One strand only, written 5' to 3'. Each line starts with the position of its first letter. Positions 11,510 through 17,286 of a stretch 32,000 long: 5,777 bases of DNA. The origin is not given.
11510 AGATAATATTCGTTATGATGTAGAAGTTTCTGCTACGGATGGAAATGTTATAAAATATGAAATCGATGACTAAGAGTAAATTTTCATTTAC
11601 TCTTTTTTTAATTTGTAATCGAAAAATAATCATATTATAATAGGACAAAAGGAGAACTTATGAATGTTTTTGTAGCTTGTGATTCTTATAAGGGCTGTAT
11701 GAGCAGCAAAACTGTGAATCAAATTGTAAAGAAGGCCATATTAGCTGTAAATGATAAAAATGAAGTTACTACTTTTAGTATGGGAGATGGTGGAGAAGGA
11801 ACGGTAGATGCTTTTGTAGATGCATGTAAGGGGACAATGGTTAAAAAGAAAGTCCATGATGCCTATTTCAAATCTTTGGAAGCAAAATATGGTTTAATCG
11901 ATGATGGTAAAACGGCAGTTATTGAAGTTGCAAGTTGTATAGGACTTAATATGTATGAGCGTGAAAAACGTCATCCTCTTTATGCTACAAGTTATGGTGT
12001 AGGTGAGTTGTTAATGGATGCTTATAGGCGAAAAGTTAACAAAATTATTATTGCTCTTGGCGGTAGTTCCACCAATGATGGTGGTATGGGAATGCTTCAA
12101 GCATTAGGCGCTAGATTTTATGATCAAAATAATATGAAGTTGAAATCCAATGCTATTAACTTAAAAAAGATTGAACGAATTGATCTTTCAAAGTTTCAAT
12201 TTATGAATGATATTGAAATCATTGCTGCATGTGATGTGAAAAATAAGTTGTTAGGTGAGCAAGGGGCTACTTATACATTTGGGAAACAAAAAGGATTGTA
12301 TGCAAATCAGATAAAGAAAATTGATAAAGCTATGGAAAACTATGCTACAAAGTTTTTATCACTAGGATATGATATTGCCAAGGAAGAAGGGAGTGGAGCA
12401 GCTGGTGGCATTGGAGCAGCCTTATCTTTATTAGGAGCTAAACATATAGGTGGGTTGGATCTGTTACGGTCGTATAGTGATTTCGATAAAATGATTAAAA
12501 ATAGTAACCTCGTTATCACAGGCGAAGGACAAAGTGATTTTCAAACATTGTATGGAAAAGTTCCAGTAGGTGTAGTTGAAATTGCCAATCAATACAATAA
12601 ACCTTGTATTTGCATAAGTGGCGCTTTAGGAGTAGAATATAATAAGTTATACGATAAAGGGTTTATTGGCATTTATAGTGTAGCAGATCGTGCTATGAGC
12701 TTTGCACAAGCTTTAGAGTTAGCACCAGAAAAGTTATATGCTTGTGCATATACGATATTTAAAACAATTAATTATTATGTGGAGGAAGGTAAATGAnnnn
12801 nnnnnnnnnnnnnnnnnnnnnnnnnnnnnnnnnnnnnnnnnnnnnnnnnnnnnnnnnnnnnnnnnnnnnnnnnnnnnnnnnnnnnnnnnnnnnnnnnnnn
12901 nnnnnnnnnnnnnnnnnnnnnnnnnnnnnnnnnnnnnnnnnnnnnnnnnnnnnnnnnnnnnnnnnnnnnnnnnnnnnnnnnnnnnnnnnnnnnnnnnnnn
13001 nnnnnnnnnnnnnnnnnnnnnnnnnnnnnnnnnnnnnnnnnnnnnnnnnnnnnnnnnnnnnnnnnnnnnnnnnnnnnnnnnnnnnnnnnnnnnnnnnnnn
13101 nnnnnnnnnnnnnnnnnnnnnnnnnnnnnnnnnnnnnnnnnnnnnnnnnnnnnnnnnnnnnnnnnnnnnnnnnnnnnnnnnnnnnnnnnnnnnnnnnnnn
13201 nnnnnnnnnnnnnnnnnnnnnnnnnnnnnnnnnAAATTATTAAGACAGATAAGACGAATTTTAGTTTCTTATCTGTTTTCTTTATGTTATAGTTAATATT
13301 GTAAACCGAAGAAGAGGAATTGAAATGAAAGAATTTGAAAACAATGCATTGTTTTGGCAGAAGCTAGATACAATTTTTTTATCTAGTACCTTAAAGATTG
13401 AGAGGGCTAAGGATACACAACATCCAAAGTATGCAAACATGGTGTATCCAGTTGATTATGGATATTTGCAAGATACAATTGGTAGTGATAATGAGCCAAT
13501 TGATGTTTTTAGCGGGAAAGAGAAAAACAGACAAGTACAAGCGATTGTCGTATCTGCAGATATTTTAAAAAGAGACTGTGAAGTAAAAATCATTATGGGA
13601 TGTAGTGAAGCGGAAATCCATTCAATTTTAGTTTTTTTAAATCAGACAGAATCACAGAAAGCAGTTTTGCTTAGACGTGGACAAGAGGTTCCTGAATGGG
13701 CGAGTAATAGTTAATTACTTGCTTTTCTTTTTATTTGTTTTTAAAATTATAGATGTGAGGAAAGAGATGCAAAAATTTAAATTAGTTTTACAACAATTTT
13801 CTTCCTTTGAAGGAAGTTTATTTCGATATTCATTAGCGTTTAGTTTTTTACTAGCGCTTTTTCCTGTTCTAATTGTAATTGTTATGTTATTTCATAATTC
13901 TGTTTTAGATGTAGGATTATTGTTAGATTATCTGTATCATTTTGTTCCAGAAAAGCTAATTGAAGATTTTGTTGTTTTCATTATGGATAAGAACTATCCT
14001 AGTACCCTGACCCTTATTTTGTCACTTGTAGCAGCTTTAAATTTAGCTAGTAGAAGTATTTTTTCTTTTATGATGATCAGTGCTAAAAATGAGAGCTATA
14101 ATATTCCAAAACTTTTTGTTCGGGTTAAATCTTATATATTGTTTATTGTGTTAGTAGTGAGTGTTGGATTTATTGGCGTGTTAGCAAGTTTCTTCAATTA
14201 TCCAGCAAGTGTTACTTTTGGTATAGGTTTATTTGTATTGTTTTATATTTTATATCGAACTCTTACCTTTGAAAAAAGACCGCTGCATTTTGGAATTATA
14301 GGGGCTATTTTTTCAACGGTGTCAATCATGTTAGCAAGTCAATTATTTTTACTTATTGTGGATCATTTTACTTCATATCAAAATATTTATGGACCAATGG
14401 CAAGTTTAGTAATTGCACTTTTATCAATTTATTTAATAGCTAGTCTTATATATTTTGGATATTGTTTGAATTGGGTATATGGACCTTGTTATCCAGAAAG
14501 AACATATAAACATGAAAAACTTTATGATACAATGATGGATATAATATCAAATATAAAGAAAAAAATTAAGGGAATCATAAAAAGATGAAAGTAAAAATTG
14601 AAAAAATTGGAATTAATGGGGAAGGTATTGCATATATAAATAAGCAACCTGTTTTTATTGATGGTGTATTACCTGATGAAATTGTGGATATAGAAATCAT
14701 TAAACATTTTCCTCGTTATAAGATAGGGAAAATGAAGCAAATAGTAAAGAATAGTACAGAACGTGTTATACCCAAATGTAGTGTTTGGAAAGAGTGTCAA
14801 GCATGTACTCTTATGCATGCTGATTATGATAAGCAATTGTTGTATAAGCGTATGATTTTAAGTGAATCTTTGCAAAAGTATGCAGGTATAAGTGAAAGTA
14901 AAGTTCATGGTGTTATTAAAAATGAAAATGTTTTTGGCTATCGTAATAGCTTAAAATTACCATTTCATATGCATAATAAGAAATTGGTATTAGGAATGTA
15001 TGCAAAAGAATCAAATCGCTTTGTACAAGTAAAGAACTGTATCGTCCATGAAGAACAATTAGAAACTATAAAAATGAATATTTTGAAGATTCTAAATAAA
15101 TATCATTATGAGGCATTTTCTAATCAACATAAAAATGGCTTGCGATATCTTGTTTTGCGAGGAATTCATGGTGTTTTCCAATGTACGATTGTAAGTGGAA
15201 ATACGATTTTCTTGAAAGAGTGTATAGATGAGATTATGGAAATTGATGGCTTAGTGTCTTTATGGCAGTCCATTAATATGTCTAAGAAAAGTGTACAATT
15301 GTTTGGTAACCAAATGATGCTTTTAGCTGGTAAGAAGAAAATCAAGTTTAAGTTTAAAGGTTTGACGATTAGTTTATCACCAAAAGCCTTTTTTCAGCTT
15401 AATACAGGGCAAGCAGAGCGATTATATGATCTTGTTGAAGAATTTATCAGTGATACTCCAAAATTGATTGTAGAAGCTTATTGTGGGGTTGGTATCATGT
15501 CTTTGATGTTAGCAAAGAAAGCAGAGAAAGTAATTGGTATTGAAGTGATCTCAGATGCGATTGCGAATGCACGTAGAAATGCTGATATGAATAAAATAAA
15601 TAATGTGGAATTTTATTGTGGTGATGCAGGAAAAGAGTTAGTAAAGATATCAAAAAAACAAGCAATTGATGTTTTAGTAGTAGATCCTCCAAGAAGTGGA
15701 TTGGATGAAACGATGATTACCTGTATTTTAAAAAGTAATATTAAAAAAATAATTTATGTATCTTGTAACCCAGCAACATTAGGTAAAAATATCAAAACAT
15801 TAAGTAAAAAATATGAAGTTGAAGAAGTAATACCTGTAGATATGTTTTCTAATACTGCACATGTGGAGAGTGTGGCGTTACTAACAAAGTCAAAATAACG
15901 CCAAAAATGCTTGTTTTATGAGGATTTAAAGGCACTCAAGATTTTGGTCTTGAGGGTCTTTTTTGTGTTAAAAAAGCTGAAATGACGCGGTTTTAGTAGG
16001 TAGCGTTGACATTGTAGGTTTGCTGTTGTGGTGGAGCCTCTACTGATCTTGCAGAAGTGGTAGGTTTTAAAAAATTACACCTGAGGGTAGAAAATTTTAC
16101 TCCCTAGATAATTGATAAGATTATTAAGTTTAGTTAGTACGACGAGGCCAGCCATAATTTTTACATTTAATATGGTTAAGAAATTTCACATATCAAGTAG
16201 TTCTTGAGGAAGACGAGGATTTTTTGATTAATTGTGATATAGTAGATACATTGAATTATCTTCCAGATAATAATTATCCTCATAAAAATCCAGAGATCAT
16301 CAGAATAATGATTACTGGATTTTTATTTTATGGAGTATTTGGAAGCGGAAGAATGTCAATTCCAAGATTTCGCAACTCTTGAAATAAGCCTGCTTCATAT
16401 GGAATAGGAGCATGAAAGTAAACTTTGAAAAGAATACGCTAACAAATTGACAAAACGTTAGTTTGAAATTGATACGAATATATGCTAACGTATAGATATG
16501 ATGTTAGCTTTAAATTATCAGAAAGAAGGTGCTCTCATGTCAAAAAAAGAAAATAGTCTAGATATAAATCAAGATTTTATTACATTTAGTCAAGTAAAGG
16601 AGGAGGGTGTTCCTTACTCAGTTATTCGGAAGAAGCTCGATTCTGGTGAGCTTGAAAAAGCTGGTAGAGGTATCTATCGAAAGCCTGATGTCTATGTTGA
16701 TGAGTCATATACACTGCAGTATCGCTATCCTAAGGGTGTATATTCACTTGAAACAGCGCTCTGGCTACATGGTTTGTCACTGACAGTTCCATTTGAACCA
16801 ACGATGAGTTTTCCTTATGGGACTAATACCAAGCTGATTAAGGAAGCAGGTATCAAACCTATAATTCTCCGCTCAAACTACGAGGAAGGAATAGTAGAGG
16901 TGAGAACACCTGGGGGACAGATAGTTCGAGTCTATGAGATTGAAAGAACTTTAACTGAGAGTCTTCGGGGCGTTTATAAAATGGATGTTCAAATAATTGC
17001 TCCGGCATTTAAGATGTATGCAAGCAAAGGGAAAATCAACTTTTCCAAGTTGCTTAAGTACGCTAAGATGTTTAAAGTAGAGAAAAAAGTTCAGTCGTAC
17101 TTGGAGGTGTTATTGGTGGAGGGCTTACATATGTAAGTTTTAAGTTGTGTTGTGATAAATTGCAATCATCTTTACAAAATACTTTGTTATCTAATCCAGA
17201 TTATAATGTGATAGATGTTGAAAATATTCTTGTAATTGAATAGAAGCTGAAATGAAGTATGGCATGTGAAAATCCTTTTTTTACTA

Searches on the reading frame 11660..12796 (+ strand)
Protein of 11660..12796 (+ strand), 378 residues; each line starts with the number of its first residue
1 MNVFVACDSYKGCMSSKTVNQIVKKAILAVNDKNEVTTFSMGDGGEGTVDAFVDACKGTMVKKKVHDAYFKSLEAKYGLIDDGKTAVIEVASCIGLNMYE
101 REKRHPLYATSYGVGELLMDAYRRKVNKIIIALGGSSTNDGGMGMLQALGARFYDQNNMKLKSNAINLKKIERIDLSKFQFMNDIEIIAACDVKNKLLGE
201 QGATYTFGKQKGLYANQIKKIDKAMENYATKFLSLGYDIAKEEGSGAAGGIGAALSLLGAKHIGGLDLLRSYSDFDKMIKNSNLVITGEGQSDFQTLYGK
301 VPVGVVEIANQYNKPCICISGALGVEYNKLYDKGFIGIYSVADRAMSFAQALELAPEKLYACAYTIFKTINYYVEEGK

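Call 79: search_protein_families(library=pfam, proteins=[window:11660-12796:+], max_evalue=0.00001)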
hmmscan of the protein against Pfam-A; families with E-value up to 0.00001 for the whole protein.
window:11660-12796:+ (378 aa): 1 family
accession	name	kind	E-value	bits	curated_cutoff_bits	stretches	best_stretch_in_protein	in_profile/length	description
PF02595.20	Gly_kinase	-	1.8e-123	412.6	23.3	1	3-370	1-371/372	Glycerate kinase family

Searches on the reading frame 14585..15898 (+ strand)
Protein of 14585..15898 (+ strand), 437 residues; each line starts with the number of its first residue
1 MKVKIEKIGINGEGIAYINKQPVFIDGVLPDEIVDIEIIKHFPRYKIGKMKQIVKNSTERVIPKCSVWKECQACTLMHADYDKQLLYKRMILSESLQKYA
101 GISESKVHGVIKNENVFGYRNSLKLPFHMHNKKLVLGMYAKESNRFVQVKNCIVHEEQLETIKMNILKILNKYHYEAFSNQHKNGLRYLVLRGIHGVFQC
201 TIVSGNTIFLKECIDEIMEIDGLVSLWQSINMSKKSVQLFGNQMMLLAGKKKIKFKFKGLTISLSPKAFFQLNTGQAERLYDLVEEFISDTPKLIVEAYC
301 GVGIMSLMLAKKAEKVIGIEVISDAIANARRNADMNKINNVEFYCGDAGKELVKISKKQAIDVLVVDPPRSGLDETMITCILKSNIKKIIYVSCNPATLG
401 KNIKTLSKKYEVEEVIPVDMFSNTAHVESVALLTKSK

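Call 79: search_protein_families(library=pfam, proteins=[window:14585-15898:+], max_evalue=0.00001)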
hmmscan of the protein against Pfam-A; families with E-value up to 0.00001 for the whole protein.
window:14585-15898:+ (437 aa): 6 families
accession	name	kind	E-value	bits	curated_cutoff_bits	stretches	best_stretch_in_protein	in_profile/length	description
PF05958.17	tRNA_U5-meth_tr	-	3e-28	99.3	23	1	254-435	164-356/357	tRNA (Uracil-5-)-methyltransferase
PF01938.26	TRAM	-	2e-09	37.6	21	1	2-48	9-58/61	TRAM domain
PF13847.12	Methyltransf_31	-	3.3e-09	37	27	1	298-367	10-81/145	Methyltransferase domain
PF09445.16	Methyltransf_15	-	2.6e-07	30.8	22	1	294-374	3-85/165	RNA cap guanine-N2 methyltransferase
PF13649.12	Methyltransf_25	-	6.8e-07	30.3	27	1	295-352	1-58/97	Methyltransferase domain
PF05175.20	MTS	-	4.9e-06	26.7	23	1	284-369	24-107/170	Methyltransferase small domain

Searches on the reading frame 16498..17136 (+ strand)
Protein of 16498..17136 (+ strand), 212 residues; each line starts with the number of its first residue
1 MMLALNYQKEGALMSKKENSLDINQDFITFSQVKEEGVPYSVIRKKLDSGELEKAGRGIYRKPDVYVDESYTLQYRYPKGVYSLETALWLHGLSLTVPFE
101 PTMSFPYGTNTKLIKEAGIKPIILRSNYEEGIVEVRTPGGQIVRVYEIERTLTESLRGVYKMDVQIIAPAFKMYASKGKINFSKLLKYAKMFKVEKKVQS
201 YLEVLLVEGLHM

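Call 79: search_protein_families(library=pfam, proteins=[window:16498-17136:+], max_evalue=0.00001)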
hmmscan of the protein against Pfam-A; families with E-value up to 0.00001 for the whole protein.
window:16498-17136:+ (212 aa): 1 family
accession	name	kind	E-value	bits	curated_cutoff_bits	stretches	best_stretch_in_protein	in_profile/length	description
PF13338.12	AbiEi_4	-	4.8e-06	27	25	0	24-61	10-47/49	Transcriptional regulator, AbiEi antitoxin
